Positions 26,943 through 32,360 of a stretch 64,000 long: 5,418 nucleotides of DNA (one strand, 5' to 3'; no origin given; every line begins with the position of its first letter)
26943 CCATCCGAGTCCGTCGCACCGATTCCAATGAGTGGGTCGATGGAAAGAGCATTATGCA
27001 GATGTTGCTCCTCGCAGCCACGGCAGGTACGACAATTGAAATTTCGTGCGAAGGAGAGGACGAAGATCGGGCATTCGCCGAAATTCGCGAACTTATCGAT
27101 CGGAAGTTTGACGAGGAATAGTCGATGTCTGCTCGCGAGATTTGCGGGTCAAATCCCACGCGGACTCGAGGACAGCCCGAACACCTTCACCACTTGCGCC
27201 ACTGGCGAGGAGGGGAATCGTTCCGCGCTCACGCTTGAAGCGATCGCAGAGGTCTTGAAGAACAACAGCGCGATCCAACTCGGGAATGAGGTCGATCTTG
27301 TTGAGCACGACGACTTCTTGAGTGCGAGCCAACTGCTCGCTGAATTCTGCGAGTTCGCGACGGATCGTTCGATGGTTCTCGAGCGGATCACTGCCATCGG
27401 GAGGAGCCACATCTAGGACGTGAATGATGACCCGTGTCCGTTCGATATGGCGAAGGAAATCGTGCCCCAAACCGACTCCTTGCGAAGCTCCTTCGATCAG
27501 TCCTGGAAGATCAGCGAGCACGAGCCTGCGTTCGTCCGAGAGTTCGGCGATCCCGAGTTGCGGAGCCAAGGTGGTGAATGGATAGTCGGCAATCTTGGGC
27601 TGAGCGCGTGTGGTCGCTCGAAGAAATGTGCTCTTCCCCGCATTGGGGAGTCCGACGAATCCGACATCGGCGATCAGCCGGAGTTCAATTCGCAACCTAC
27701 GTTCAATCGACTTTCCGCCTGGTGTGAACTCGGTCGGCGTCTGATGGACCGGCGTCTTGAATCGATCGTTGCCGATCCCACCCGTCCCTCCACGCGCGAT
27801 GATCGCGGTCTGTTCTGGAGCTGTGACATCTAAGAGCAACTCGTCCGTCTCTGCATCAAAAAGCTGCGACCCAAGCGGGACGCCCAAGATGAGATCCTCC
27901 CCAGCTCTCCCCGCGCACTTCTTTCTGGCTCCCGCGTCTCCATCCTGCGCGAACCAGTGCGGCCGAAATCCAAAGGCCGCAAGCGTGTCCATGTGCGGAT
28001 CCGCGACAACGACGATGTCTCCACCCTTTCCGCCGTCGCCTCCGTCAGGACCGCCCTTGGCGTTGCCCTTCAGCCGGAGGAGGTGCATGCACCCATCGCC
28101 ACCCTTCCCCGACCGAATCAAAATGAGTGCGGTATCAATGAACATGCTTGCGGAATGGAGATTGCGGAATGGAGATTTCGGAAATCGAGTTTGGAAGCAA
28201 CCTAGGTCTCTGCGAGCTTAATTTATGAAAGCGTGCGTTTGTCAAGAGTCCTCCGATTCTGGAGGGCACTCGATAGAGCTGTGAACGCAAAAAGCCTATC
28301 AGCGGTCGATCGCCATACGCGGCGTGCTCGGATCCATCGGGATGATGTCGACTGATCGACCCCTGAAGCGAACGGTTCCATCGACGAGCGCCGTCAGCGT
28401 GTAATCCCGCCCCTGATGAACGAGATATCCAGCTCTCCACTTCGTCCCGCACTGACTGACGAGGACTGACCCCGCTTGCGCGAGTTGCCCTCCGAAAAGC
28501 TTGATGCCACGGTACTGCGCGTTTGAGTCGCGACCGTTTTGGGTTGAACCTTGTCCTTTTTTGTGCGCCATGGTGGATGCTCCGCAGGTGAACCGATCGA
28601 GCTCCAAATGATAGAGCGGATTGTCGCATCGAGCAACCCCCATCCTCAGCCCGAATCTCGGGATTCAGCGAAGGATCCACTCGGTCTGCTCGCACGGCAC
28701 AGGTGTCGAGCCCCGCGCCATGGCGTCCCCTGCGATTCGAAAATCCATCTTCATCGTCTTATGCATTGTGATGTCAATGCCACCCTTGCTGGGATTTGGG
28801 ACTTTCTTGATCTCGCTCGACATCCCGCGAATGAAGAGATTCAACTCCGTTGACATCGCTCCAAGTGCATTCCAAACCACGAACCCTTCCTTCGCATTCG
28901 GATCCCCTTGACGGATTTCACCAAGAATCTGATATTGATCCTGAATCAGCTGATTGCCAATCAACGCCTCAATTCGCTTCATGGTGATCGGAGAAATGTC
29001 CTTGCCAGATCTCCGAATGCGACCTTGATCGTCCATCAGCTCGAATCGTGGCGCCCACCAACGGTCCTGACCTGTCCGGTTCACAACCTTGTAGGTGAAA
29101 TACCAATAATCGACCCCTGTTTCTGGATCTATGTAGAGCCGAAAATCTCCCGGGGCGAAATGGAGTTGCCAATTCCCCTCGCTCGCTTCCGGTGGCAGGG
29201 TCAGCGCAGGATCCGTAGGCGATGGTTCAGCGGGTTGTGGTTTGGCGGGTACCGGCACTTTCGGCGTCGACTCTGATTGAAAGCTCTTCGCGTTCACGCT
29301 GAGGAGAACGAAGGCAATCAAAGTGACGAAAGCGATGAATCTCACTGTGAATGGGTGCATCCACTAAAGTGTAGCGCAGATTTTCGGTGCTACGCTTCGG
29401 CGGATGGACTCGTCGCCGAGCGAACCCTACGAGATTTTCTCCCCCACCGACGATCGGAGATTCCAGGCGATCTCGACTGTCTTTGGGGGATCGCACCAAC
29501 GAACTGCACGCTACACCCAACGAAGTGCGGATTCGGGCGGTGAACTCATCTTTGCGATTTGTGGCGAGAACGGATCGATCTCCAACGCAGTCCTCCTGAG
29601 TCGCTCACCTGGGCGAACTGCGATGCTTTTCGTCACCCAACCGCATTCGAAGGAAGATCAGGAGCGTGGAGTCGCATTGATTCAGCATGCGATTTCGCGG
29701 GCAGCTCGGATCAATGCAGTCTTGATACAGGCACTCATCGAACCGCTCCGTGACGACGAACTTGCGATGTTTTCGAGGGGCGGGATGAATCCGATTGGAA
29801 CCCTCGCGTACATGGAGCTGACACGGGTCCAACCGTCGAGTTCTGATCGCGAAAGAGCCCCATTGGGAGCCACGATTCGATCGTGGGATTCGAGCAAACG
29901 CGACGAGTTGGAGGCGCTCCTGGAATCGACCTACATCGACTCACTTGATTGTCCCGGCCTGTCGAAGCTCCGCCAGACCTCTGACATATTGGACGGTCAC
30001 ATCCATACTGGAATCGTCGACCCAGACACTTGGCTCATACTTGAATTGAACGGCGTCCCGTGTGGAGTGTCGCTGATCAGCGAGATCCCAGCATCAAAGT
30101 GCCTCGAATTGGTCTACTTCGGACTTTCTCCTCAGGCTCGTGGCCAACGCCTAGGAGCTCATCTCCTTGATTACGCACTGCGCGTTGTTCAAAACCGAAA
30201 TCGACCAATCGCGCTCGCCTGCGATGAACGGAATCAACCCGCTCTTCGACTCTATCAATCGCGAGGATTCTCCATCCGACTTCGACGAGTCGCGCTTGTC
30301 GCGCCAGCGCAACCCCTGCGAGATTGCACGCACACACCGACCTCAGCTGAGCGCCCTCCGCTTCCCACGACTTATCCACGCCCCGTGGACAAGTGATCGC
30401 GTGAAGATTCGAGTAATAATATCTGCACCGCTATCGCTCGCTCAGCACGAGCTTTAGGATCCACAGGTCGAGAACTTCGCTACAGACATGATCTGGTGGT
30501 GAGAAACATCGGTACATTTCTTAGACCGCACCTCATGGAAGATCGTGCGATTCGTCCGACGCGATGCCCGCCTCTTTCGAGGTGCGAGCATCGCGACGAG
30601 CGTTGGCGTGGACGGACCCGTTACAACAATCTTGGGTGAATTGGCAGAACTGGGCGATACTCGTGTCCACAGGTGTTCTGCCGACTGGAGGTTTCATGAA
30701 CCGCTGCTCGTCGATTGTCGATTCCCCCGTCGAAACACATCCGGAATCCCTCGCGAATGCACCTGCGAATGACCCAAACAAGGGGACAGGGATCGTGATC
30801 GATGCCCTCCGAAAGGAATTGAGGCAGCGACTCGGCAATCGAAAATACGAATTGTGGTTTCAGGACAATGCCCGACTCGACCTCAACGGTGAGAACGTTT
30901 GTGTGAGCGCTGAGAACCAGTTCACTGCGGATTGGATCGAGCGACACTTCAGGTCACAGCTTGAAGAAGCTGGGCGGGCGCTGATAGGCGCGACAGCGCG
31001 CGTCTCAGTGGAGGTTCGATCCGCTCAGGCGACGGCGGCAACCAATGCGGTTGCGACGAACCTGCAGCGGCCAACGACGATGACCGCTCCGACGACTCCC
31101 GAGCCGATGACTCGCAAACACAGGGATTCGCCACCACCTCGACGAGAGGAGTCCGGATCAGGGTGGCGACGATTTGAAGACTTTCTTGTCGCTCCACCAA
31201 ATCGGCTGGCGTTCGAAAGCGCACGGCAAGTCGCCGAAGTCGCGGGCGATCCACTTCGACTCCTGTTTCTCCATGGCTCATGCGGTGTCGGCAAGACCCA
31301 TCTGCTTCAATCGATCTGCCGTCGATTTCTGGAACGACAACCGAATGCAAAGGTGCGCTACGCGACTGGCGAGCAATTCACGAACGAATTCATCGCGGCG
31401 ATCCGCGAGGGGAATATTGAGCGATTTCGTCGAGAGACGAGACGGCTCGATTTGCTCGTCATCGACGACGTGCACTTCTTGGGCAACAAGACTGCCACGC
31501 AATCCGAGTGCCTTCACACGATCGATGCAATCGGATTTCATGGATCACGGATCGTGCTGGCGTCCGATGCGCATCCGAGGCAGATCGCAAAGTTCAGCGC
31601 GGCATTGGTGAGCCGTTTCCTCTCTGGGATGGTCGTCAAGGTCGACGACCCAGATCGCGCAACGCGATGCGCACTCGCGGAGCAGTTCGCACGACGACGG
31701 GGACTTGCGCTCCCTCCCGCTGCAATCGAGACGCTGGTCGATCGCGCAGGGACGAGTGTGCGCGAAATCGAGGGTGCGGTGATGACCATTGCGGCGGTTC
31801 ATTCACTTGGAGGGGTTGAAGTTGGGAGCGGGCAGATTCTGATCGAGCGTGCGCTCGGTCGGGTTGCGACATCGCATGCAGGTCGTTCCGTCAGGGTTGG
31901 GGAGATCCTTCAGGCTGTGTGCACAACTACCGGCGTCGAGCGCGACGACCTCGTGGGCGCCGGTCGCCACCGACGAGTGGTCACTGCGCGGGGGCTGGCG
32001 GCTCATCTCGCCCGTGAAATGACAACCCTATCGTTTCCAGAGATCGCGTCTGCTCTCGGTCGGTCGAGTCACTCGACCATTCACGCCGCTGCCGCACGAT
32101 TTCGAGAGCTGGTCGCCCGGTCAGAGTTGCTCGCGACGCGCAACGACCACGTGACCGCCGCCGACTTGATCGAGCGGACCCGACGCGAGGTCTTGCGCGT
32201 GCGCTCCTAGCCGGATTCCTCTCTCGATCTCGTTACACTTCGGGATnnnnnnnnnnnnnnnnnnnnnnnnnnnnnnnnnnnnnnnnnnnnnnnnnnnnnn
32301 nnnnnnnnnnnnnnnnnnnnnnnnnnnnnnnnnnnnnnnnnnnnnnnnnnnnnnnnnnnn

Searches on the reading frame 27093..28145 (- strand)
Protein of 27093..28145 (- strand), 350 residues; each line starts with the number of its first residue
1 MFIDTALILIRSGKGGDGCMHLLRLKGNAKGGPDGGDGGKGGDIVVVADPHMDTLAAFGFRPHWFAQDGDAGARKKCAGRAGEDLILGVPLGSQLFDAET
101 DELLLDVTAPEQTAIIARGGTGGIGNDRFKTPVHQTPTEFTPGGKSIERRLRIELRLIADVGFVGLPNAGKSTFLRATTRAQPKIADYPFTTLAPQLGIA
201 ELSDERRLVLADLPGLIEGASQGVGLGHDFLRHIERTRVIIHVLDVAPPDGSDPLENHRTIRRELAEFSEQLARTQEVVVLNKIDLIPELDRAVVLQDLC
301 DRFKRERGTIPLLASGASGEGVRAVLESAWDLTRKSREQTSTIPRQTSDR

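Call 22: search_protein_families(library=pfam, proteins=[window:27093-28145:-], max_evalue=0.001)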
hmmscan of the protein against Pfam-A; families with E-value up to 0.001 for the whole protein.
window:27093-28145:- (350 aa): 3 families
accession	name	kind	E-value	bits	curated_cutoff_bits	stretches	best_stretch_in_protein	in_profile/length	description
PF01018.28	GTP1_OBG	-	1e-49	168.5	27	1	3-157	1-155/155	GTP1/OBG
PF01926.29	MMR_HSR1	-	3.6e-25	88.7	21.9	1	160-283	1-113/113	50S ribosome-binding GTPase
PF02421.24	FeoB_N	-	4.8e-09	36.4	27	1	161-299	3-130/156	Ferrous iron transport protein B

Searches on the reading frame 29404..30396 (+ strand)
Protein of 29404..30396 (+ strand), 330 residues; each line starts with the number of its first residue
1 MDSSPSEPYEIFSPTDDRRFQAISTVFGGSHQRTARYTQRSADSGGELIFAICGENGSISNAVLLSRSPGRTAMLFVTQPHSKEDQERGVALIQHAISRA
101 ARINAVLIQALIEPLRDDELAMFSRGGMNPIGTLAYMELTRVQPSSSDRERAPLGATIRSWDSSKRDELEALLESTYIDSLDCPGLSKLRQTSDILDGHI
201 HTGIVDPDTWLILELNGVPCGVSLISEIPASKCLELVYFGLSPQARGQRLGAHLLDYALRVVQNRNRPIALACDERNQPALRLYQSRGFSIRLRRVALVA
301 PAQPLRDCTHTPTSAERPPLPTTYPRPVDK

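Call 22: search_protein_families(library=pfam, proteins=[window:29404-30396:+], max_evalue=0.001)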
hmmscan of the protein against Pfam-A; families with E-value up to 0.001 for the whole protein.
window:29404-30396:+ (330 aa): 2 families
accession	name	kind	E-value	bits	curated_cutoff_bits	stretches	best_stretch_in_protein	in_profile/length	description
PF00583.31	Acetyltransf_1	-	9.6e-13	48.9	20.7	1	203-289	28-116/116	Acetyltransferase (GNAT) family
PF13508.13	Acetyltransf_7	-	4e-07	30.7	27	1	209-290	4-83/84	Acetyltransferase (GNAT) domain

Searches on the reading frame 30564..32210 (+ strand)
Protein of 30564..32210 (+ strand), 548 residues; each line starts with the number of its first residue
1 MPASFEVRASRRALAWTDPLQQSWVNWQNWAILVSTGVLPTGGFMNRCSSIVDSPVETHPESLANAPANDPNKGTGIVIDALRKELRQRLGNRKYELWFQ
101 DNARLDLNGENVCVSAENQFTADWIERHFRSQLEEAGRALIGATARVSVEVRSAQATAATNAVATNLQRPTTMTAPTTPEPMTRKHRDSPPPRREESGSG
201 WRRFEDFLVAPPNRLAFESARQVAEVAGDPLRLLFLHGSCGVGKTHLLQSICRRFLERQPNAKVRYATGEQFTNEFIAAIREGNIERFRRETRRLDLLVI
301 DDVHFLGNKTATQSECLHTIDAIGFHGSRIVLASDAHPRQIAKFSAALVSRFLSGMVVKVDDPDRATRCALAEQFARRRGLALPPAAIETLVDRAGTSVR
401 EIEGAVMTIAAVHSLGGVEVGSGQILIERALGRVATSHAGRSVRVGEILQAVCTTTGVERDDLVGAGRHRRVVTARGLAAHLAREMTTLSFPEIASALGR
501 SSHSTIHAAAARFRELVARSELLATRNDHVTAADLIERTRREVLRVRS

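Call 22: search_protein_families(library=pfam, proteins=[window:30564-32210:+], max_evalue=0.001)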
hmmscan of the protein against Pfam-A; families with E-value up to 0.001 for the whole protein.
window:30564-32210:+ (548 aa): 6 families
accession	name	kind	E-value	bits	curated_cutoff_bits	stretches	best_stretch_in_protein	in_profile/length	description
PF00308.24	Bac_DnaA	-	3.3e-44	151.4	23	1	203-358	6-161/162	Bacterial DnaA ATPAse domain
PF08299.17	Bac_DnaA_C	-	1.5e-16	60.6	31.5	1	447-509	3-65/69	Bacterial dnaA protein helix-turn-helix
PF11638.13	DnaA_N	-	1.2e-10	41.4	24.6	1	83-136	8-62/65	DnaA N-terminal domain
PF01695.23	IstB_IS21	-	5.6e-08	33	24.1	1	235-334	96-192/238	IstB-like ATP binding protein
PF00004.35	AAA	-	6.5e-06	27.1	21.2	1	235-352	2-123/131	ATPase family associated with various cellular activities (AAA)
PF13191.12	AAA_16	-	0.0004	21.4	32.6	1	227-290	21-84/167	AAA ATPase domain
